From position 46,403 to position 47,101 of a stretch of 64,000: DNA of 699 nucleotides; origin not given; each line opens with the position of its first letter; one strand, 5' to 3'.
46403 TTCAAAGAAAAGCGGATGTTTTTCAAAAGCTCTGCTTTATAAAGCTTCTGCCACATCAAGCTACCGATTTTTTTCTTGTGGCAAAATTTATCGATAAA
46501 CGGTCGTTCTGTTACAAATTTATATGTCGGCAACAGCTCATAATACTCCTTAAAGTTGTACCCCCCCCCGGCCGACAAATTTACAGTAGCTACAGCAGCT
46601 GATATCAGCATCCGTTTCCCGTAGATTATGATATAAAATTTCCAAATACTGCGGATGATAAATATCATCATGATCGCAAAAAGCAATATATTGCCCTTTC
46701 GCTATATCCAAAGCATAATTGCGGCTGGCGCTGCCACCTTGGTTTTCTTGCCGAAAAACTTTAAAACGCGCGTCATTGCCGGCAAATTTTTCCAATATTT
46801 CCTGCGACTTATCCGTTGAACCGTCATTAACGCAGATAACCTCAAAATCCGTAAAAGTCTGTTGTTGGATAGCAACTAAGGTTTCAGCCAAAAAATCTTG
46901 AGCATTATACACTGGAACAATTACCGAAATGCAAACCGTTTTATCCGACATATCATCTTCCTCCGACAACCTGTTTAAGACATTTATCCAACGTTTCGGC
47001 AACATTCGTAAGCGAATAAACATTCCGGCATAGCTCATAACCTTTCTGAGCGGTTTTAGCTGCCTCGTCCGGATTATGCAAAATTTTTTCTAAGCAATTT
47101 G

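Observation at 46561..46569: G9 homopolymer splits a GT2 glycosyltransferase gene: candidate slipped-strand phase-variation switch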

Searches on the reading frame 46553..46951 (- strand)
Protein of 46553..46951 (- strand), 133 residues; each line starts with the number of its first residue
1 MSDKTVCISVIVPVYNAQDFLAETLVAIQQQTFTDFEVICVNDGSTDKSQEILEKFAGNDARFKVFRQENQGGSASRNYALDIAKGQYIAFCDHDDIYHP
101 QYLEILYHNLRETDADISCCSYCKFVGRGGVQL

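Call 17: find_encoding_contigs(protein=P0123, flank=6000, max_places=6)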
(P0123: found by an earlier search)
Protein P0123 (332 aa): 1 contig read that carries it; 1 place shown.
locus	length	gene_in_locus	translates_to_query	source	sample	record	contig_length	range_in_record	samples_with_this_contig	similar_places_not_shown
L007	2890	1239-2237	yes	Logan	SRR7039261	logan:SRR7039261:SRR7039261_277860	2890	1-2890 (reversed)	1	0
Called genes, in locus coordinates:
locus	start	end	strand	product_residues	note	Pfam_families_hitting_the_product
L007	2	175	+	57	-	?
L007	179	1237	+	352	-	PF13439:Glyco_transf_4, PF13579:Glyco_trans_4_4 (weak), PF20706:GT4-conflict, PF00534:Glycos_transf_1, PF13692:Glyco_trans_1_4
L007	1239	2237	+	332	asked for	PF00535:Glycos_transf_2, PF10111:Glyco_tranf_2_2, PF13641:Glyco_tranf_2_3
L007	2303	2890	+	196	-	?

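Call 18: find_encoding_contigs(protein=P0122, flank=8000, max_places=6)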
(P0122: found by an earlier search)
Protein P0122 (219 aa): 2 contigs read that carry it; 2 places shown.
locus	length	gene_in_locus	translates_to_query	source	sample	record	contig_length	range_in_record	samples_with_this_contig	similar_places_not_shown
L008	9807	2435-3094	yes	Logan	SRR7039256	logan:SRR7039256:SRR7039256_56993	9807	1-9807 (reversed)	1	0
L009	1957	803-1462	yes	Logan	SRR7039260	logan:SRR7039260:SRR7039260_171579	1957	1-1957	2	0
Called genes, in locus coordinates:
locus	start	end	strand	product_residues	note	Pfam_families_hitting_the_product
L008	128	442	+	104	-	PF05704:Caps_synth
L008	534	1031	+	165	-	PF05704:Caps_synth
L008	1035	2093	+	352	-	PF13439:Glyco_transf_4, PF13579:Glyco_trans_4_4 (weak), PF20706:GT4-conflict, PF00534:Glycos_transf_1, PF13692:Glyco_trans_1_4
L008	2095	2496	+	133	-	PF13641:Glyco_tranf_2_3, PF00535:Glycos_transf_2, PF10111:Glyco_tranf_2_2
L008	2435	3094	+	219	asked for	-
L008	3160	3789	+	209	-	PF12641:Flavodoxin_3 (faint), PF12682:Flavodoxin_4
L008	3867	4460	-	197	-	PF12724:Flavodoxin_5 (faint), PF03358:FMN_red (weak), PF12682:Flavodoxin_4, PF12641:Flavodoxin_3 (faint)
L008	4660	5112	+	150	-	PF00376:MerR, PF13411:MerR_1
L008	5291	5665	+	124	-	PF04076:BOF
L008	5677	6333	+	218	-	PF00072:Response_reg, PF00486:Trans_reg_C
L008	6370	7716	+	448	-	PF08521:2CSK_N, PF26769:HAMP_PhoQ, PF00512:HisKA, PF02518:HATPase_c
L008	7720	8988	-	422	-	PF00512:HisKA, PF02518:HATPase_c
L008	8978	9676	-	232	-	PF00072:Response_reg, PF00486:Trans_reg_C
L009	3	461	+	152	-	?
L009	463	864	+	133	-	PF13641:Glyco_tranf_2_3, PF00535:Glycos_transf_2, PF10111:Glyco_tranf_2_2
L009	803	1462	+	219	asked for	-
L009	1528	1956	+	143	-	?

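Call 23: find_related_loci(query=A1, collection=genome_contigs, flank=6000)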
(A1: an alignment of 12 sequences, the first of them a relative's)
Query A1 (332 aa) in genome_contigs; peptide patterns used: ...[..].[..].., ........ (x = any residue, [..] = any of these).
600 stretches matched a pattern (row limit reached: there are more); 562 encode a relative of the query (tblastn E <= 1e-3); the best 80 are kept; 80 distinct loci.
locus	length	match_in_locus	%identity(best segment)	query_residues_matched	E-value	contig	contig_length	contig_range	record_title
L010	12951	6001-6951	69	8-324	4e-146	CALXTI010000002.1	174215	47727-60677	MAG: uncultured Alphaproteobacteria bacterium isolate BRZ_LA__bin12 genome assembly, contig: BRZ_LA__NODE_20_length_1742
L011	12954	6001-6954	54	8-326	7e-109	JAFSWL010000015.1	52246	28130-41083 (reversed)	MAG: Alphaproteobacteria bacterium isolate RGIG3536 Goat_Rumen.Co__c609307, whole genome shotgun sequence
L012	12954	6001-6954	54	8-326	5e-109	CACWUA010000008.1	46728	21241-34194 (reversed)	MAG: uncultured proteobacterium isolate RUG10918 genome assembly, contig: RUG10918_asm_8, whole genome shotgun sequence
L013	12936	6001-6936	52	8-319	3e-105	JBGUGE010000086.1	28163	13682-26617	MAG: Alphaproteobacteria bacterium isolate ruminal_MAG_381 ruminal_MAG_381_contig_0086, whole genome shotgun sequence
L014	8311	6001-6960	51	8-328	7e-104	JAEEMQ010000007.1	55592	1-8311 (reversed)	MAG: Alphaproteobacteria bacterium isolate Tb.RUG.243 k141_2617824_flag=0_multi=16.9859_len=55592, whole genome shotgun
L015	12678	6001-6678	36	8-230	5e-34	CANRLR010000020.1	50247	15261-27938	MAG: uncultured Lachnospiraceae bacterium isolate Lapin-011__bin5 genome assembly, contig: Lapin-011__NODE_555_length_50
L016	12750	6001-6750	35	8-243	6e-34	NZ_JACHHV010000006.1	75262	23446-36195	Lactovum miscens strain DSM 14925 Ga0415255_06, whole genome shotgun sequence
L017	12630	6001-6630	36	7-215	2e-32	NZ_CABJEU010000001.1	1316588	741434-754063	Collinsella intestinalis isolate MGYG-HGUT-00247, whole genome shotgun sequence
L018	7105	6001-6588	35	8-211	5e-32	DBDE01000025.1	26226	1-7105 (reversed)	MAG TPA_asm: Alistipes sp. UBA940 UBA940_contig_10532, whole genome shotgun sequence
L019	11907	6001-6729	33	8-260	8e-32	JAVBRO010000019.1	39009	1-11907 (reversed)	MAG: Rikenellaceae bacterium isolate EPI_MAG_00197 c_000007040403, whole genome shotgun sequence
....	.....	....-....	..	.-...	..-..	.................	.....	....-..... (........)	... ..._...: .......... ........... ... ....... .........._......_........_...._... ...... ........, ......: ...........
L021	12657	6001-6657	31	8-230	4e-30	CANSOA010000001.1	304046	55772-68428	MAG TPA_asm: uncultured Clostridium sp. isolate SRR15510233_bin.40_metawrap_v1.3_MAG genome assembly, contig: NODE.9_len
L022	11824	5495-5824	50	8-117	6e-30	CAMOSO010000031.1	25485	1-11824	MAG: uncultured Bacteroidales bacterium isolate SRR873609_bin.80_metaWRAP_v1.3_MAG genome assembly, contig: ERZ1756109_2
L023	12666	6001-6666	31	5-230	2e-30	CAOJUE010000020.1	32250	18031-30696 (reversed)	MAG TPA_asm: uncultured Eubacteriales bacterium isolate SRR17684624_bin.66_metawrap_v1.3_MAG genome assembly, contig: NO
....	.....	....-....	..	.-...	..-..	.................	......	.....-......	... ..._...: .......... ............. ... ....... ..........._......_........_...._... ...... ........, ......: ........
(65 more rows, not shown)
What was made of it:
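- Sister lineage A (named 'uncultured Alphaproteobacteria bacterium BRZ_LA bin12', call 23).
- Tried and rejected: GTDB genome scan with the GT2 alignment (call 23).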

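Call 41: find_encoding_contigs(protein=P0124, flank=6000, max_places=4)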
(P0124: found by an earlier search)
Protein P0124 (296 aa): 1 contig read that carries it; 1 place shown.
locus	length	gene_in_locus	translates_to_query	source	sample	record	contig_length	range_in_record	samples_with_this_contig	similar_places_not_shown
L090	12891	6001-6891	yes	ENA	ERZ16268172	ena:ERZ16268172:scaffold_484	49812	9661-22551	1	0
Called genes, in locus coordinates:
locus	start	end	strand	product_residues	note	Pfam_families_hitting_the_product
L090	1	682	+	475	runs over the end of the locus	-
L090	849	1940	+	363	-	PF12740:PETase (faint), PF01738:DLH (faint), PF00561:Abhydrolase_1 (weak), PF00326:Peptidase_S9 (faint), PF08840:BAAT_C (faint)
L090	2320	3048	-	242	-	PF12146:Hydrolase_4 (faint), PF01738:DLH (faint), PF02230:Abhydrolase_2, PF03959:FSH1 (faint)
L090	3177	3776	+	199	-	PF00239:Resolvase, PF13384:HTH_23 (faint), PF02796:HTH_7 (faint)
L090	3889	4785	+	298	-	PF05704:Caps_synth, PF04488:Gly_transf_sug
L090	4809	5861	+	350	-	PF13439:Glyco_transf_4, PF13579:Glyco_trans_4_4 (weak), PF20706:GT4-conflict, PF00534:Glycos_transf_1, PF13692:Glyco_trans_1_4, PF13524:Glyco_trans_1_2 (faint)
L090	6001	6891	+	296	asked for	-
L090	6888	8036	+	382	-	PF13692:Glyco_trans_1_4 (weak)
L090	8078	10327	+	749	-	PF00037:Fer4, PF12838:Fer4_7, PF13187:Fer4_9 (weak), PF13237:Fer4_10 (weak), PF14697:Fer4_21, PF04422:FrhB_FdhB_N (weak), PF04432:FrhB_FdhB_C, PF04230:PS_pyruv_trans, +1 more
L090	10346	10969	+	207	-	PF12682:Flavodoxin_4, PF12641:Flavodoxin_3 (faint)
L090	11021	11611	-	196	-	PF03358:FMN_red (weak), PF12682:Flavodoxin_4, PF12641:Flavodoxin_3 (faint), PF12724:Flavodoxin_5 (faint)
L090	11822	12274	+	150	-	PF00376:MerR, PF13411:MerR_1, PF09278:MerR-DNA-bind (weak)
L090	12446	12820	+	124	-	PF04076:BOF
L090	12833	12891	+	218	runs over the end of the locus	PF00072:Response_reg, PF00486:Trans_reg_C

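Call 49: search_solved_structures(query=P0123, max_evalue=0.00001)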
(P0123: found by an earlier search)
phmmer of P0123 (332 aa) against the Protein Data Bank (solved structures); distinct sequences matched with E-value up to 0.00001: 23.
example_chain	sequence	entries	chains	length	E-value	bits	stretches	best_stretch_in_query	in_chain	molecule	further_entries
5hea_A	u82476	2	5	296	4.8e-29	104.9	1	6-184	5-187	Putative glycosyltransferase (GalT1)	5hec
2z87_A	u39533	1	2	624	1.5e-27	100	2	7-120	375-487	Chondroitin synthase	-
2z86_A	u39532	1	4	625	1.5e-27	100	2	7-120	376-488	Chondroitin synthase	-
3bcv_A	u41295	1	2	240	1.5e-20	77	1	8-215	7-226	Putative glycosyltransferase protein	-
5tze_C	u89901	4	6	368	1.7e-17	67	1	8-213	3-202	Glycosyl transferase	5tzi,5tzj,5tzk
5tz8_A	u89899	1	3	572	4.6e-17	65.5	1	8-213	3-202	Glycosyl transferase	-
6h1j_A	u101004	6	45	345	7.6e-17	64.8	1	8-208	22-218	Probable ss-1,3-N-acetylglucosaminyltransferase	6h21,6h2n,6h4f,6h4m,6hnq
8bz4_A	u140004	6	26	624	2.1e-16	63.4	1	4-125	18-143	Glycosyltransferase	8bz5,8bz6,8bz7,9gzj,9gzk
8bz8_A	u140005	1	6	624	2.2e-16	63.3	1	4-124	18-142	Glycosyltransferase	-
9jma_A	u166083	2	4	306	7.6e-14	55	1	7-104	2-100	GalNAc(5)-diNAcBac-PP-undecaprenol beta-1,3-glucosyltransferase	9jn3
6p61_A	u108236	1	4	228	1.2e-13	54.4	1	4-122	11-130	Glycosyltransferase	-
3l7j_A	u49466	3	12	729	8.4e-12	48.3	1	8-115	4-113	Teichoic acid biosynthesis protein F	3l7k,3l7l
3l7i_A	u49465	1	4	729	8.4e-12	48.3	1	8-115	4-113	Teichoic acid biosynthesis protein F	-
3l7m_A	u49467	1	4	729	8.4e-12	48.3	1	8-115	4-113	Teichoic acid biosynthesis protein F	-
8vh7_A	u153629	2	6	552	6.3e-11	45.4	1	7-124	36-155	Heparosan synthase B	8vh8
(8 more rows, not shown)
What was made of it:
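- On Glycosyltransferase family 2 (GT-A fold, Pfam PF00535): The best PDB sequence matches are GT2 enzymes (5hea GalT1, E=5e-29, call 49).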

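Call 54: search_protein_families(library=ncbifam, proteins=[P0123], max_evalue=0.001)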
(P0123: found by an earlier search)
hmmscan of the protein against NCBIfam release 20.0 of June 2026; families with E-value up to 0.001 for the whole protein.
P0123 (332 aa): 23 families
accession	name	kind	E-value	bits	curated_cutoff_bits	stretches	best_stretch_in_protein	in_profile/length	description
NF007482.0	PRK10073.1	equivalog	1.6e-38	132.6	423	1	1-242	1-244/334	glycosyltransferase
NF047683.1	TeichurnBiosyTuaG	equivalog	5e-28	98.4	400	1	1-130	1-130/252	teichuronic acid biosynthesis protein TuaG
NF041875.1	EPS_EpsD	equivalog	1.1e-20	74.3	370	1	8-108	1-102/325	exopolysaccharide biosynthesis glycosyltransferase EpsD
TIGR03937.1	PgaC_IcaA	equivalog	2.6e-19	69.5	422.3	1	5-112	44-152/407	poly-beta-1,6-N-acetyl-D-glucosamine synthase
NF050050.1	ProtGlycPglI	equivalog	1.3e-18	67.4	500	1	7-116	3-114/306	GalNAc(5)-diNAcBac-PP-undecaprenol beta-1,3-glucosyltransferase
NF053739.1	GlytfEpsEBac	equivalog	3.8e-17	62.2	450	1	8-111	3-108/265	glycosyltransferase EpsE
NF041394.1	GtaseAglG_Halo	equivalog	8.6e-15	54.8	440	1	8-115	3-112/304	glucosyl-dolichyl phosphate glucuronosyltransferase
TIGR03965.1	mycofact_glyco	equivalog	9e-15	54.5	280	1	6-113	74-182/467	mycofactocin biosynthesis glycosyltransferase MftF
NF038299.1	EPS_HpsN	equivalog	6.8e-13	48.3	425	1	7-113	2-109/317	hormogonium polysaccharide biosynthesis glycosyltransferase HpsN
NF038302.1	EPS_HpsE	equivalog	1.5e-12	47.1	300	1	8-107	3-108/307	hormogonium polysaccharide biosynthesis glycosyltransferase HpsE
NF007453.0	PRK10018.1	equivalog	3.2e-12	46.7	382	1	4-110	4-111/280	colanic acid biosynthesis glycosyltransferase WcaA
TIGR04017.1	WcaA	equivalog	4.2e-12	46.2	495.75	1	7-110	6-110/279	colanic acid biosynthesis glycosyltransferase WcaA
TIGR03111.1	glyc2_xrt_Gpos1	hypoth_equivalog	6.9e-11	41.6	363.95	1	6-119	49-164/439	TIGR03111 family XrtG-associated glycosyltransferase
TIGR04283.1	glyco_like_mftF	equivalog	1.1e-10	41.5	182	1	8-115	1-102/221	TIGR04283 family arsenosugar biosynthesis glycosyltransferase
NF047588.1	GlcsyltransPgfSStrep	equivalog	1e-08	34.8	500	1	8-103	3-102/308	glycosyltransferase PgfS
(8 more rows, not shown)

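Call 69: predict_structure(alignment_id=A1)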
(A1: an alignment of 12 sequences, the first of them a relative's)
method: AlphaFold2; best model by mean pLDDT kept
length: 332 residues; sequences in the alignment: 12
mean_pLDDT: 90.7   pTM: 0.89
mean pLDDT of the five models: 90.7, 88.7, 88.2, 88.0, 86.0
residues with pLDDT >= 90: 241; 70-90: 75; 50-70: 13; < 50: 3
segments of 3 or more residues with pLDDT < 50: 1-3
pLDDT, mean of each block of 10 residues (from residue 1): 73 93 94 96 95 97 94 92 97 91 94 95 79 75 88 95 91 95 90 97 90 72 83 97 96 97 94 89 95 97 93 93 83 59
secondary structure, 60 per line:
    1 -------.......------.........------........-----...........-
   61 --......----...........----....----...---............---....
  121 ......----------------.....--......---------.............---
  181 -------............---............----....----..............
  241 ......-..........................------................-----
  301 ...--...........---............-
elements in order: E8-14 H21-29 E36-43 H49-59 E63-68 H73-83 E88-91 E96-98 H102-113 E117-126 E143-147 H150-155 E168-171 H172-177 H188-199 E203-214 H219-222 H227-246 H248-273 H280-295 H306-316 H320-331
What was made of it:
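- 45952..46951 (-): Family-2 glycosyltransferase gene, last gene of the operon, in the OFF phase. The N-terminal frame runs 46951..46550 (133 aa). The C-terminal frame continues to the stop at 45952. Call 69 gives an AF2 model with pLDDT 90.7, with the tract residues 128-130 in coil 127-142.
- On Glycosyltransferase family 2 (GT-A fold, Pfam PF00535): The AF2 model has pLDDT 90.7 with an alternating beta/alpha N-terminal half (call 69).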
